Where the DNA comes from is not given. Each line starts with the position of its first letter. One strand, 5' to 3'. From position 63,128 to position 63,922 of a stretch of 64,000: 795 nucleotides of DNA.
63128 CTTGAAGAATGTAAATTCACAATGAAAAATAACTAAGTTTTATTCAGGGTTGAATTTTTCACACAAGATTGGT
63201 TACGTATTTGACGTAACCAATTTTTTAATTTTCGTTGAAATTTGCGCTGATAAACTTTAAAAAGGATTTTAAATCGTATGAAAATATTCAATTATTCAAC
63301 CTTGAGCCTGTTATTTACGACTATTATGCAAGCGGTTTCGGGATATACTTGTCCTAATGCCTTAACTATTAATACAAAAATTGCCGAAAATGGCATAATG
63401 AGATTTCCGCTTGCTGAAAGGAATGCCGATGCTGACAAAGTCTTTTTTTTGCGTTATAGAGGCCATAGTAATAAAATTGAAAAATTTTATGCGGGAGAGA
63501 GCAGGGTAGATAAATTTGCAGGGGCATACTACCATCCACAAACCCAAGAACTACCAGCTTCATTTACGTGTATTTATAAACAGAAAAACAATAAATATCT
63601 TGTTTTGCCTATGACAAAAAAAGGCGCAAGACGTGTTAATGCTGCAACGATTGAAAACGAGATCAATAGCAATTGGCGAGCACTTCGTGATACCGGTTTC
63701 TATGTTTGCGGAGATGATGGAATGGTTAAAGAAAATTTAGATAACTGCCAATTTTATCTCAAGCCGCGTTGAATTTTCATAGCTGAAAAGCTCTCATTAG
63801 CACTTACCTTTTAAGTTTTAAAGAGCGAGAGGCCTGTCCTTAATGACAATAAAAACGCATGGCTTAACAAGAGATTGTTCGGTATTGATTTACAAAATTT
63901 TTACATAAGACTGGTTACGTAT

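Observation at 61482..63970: Tandem array of four paralogous small secreted cysteine-containing proteins with a duplicated terminator module: candidate undescribed family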

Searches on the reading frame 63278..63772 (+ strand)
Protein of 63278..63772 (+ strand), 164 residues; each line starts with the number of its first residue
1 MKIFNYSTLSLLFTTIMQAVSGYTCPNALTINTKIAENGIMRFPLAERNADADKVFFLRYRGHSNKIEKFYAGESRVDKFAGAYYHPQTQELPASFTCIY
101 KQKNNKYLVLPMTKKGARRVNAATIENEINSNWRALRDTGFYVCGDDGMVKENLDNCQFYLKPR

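Call 3: search_protein_families(library=pfam, proteins=[window:63278-63772:+], max_evalue=1)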
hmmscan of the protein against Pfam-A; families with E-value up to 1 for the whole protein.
window:63278-63772:+ (164 aa): 0 families

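Call 4: search_protein_families(library=ncbifam, proteins=[window:63278-63772:+], max_evalue=1)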
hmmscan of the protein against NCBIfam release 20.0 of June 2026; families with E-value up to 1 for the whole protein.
window:63278-63772:+ (164 aa): 0 families

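Call 41: find_homologous_proteins(query=A3, max_evalue=0.01)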
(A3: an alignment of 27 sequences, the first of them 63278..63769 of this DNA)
Query A3 (27 sequences) (164 aa, profile of the alignment): 40 proteins with E <= 0.01 among 921 candidates.
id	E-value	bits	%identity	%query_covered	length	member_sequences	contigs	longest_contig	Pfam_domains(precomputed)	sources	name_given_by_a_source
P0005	2.0e-65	237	48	99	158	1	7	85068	-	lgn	-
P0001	1.2e-64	235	44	99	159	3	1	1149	-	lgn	-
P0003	3.1e-63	230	45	99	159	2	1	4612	-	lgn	-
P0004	5.6e-63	229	44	99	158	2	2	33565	-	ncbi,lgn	ncbi:MAG: hypothetical protein WA659_06930 [Candidatus Aquirickettsiella sp.]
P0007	1.5e-62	228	48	99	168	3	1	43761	-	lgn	-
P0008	3.4e-61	223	46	99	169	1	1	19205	-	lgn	-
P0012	2.9e-60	220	48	99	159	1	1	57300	-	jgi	jgi:hypothetical protein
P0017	8.0e-60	219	100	100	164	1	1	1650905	-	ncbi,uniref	ncbi:hypothetical protein [Rickettsiella endosymbiont of Miltochrista miniata]|uniref:hypothetical p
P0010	1.3e-57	212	42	99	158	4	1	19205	-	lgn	-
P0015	3.6e-57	210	44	99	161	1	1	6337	-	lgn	-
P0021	9.9e-57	209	62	100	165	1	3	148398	-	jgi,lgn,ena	jgi:hypothetical protein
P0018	5.8e-56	206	62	99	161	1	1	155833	-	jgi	jgi:hypothetical protein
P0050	2.6e-55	204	73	100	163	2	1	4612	-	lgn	-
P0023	4.9e-55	203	68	100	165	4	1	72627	-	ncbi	-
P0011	1.6e-54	202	46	99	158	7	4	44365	-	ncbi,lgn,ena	-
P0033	2.9e-42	162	26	95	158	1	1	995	-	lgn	-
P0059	9.2e-42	160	27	100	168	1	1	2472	-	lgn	-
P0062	3.8e-40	155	26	96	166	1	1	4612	-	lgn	-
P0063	4.0e-37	145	25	91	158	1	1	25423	-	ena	-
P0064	5.2e-37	145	24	92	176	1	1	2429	-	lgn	-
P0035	7.1e-37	144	25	93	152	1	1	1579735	-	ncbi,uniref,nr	ncbi:hypothetical protein RVIR1_06280 [Candidatus Rickettsiella viridis]|uniref:Uncharacterized prot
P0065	3.0e-34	136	25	93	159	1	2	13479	-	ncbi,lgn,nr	ncbi:MAG: DUF3757 domain-containing protein [Rickettsia endosymbiont of Ixodes persulcatus]|nr:DUF37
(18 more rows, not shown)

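Call 42: search_protein_families(library=pfam, proteins=[P0065, P0063, P0064, P0059, P0062], max_evalue=10)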
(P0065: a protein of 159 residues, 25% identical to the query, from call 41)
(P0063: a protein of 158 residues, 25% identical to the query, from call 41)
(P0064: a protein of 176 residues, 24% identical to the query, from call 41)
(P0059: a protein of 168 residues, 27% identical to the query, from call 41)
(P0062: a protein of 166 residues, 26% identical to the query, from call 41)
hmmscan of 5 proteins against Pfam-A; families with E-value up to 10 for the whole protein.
P0065 (159 aa): 2 families
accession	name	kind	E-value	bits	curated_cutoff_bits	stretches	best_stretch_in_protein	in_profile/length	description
PF12582.13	DUF3757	-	4.7e-05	24.1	23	1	23-151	3-125/125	Protein of unknown function (DUF3757)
PF25103.1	DUF7811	-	0.25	11.5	27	1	20-60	43-83/124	Domain of unknown function (DUF7811)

P0063 (158 aa): 0 families

P0064 (176 aa): 0 families

P0059 (168 aa): 0 families

P0062 (166 aa): 2 families
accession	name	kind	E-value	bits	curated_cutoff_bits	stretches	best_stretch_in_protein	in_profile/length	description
PF20350.3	DUF6645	-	0.039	14.5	27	1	47-93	26-73/119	Family of unknown function (DUF6645)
PF11130.14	TraC_F_IV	-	0.05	13.1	28.1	1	42-134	164-255/375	TraC protein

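Call 49: find_homologous_proteins(query=A4, max_evalue=10)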
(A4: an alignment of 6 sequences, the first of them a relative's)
Query A4 (6 sequences) (159 aa, profile of the alignment): 7 proteins with E <= 10 among 1340 candidates.
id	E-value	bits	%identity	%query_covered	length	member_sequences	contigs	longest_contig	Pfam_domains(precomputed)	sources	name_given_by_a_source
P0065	1.6e-64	234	100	100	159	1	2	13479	-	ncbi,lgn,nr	ncbi:MAG: DUF3757 domain-containing protein [Rickettsia endosymbiont of Ixodes persulcatus]|nr:DUF37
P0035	3.1e-62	226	65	96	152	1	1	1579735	-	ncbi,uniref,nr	ncbi:hypothetical protein RVIR1_06280 [Candidatus Rickettsiella viridis]|uniref:Uncharacterized prot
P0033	4.4e-61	223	54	97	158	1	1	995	-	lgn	-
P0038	2.9e-51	191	34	92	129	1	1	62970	-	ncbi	-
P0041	8.1e-44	167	73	69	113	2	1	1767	-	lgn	-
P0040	1.6e-35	140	59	52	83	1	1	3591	-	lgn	-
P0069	3.6e-19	87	46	18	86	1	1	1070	-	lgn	-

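Call 50: search_protein_families(library=pfam, alignment_id=A3, max_evalue=10)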
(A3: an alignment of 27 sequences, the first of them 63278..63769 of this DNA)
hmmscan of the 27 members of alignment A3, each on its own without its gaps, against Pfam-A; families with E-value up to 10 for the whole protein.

A. member 1, window:63278-63769:+ (164 aa): 0 families

B. families by the number of members that match (of 27 scanned): 14 families
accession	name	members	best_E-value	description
PF12582.13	DUF3757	1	0.0007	Protein of unknown function (DUF3757)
PF23544.1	AtuA_ferredoxin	1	0.0021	AtuA ferredoxin-like domain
PF19772.4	DUF6258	1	0.0047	Family of unknown function (DUF6258)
PF19787.4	DUF6271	1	0.011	Family of unknown function (DUF6271)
PF18242.7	LupA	1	0.037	Legionella ubiquitin-specific protease A domain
PF25593.1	GldD_lipo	1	0.043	Gliding motility lipoprotein GldD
PF14913.11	DPCD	1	0.05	DPCD protein family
PF00127.26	Copper-bind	1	0.051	Copper binding proteins, plastocyanin/azurin family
PF01846.25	FF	1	0.068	FF domain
PF12015.13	Bud3_N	1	0.086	Bud3, N-terminal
PF16855.10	Soc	1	0.12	Small outer capsid protein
PF21868.2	GbpA_D3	1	0.16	GlcNAc-binding protein A, third domain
PF09913.15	DUF2142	1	0.17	Predicted membrane protein (DUF2142)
PF09363.15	XFP_C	1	0.25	XFP C-terminal domain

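Call 51: search_dna_similar(query=P0065, collection=plasmids, mode=protein, max_evalue=10, max_rows=30)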
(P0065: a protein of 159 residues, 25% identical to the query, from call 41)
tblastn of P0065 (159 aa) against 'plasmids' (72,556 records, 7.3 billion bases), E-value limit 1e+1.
No match.

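Call 52: search_solved_structures(query=A4, max_evalue=10)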
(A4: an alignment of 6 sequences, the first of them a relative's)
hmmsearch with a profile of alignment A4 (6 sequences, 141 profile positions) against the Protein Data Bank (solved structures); distinct sequences matched with E-value up to 10: 1.
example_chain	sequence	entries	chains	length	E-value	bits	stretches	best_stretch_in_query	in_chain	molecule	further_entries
3s5w_A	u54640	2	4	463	0.16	14.8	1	47-110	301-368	L-ornithine 5-monooxygenase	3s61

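Call 53: search_solved_structures(query=A3, max_evalue=10)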
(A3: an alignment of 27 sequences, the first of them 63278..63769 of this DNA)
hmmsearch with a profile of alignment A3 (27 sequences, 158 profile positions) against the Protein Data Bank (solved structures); distinct sequences matched with E-value up to 10: 7.
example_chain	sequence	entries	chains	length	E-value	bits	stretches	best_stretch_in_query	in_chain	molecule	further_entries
3r3p_A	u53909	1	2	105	0.18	14.6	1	51-134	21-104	Mobile intron protein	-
2mkg_A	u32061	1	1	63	0.45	13.3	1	99-142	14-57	BRCA1-A complex subunit RAP80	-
2rr9_C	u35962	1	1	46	0.58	13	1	99-139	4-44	Putative uncharacterized protein UIMC1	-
2mkf_A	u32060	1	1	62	0.6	12.9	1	100-142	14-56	BRCA1-A complex subunit RAP80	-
8ae5_A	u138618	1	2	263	0.62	12.9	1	41-126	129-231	Legumain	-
4aw9_A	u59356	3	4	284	0.97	12.2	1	41-126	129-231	LEGUMAIN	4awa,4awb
4n6n_A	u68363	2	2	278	2.6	10.9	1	41-126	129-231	Legumain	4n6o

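Call 65: find_encoding_contigs(protein=P0065, flank=8000, max_places=2)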
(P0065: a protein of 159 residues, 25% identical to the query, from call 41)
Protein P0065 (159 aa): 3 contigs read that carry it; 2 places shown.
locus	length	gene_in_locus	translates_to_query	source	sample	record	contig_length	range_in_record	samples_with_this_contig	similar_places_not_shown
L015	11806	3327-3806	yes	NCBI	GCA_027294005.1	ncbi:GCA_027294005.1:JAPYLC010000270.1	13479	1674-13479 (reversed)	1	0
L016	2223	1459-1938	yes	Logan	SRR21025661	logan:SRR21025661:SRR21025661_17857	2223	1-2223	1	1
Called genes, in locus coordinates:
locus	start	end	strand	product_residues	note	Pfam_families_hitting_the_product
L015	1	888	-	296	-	PF04229:GrpB, PF13238:AAA_18 (weak)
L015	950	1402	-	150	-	PF13302:Acetyltransf_3, PF08445:FR47 (faint), PF00583:Acetyltransf_1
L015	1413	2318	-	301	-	PF04655:APH_6_hur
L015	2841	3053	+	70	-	-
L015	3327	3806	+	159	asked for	-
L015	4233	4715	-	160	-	-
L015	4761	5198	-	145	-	PF03918:CcmH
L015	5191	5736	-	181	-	PF00578:AhpC-TSA (weak), PF08534:Redoxin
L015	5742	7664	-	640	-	PF01578:Cytochrom_C_asm, PF16327:CcmF_C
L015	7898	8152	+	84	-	-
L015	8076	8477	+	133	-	-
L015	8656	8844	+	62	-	-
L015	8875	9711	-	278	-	PF01209:Ubie_methyltran, PF02353:CMAS, PF13489:Methyltransf_23, PF05175:MTS, PF13847:Methyltransf_31, PF08241:Methyltransf_11, PF08242:Methyltransf_12, PF13649:Methyltransf_25, +3 more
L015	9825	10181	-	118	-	-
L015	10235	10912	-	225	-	PF06609:TRI12 (weak), PF07690:MFS_1, PF00083:Sugar_tr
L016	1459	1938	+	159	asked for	-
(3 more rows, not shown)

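Call 90: search_protein_families(library=padloc, proteins=[window:63278-63769:+, P0065], max_evalue=0.1)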
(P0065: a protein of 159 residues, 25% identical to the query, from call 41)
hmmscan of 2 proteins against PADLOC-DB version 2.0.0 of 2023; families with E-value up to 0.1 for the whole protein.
window:63278-63769:+ (164 aa): 1 family
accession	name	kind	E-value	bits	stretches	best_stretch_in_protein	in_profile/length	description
PDLC01726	typeIV_Cas58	-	0.0056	13.5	1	56-160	32-140/479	Csf3-Csf1_0_IVE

P0065 (159 aa): 0 families

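Call 91: search_protein_families(library=phrogs, proteins=[window:63278-63769:+, P0065], max_evalue=0.1)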
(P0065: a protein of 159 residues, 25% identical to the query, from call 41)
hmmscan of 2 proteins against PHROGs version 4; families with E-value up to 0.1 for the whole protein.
window:63278-63769:+ (164 aa): 0 families

P0065 (159 aa): 1 family
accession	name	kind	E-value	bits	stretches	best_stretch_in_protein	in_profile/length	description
phrog_34415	-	unknown function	0.0094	16.3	1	28-126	145-239/270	-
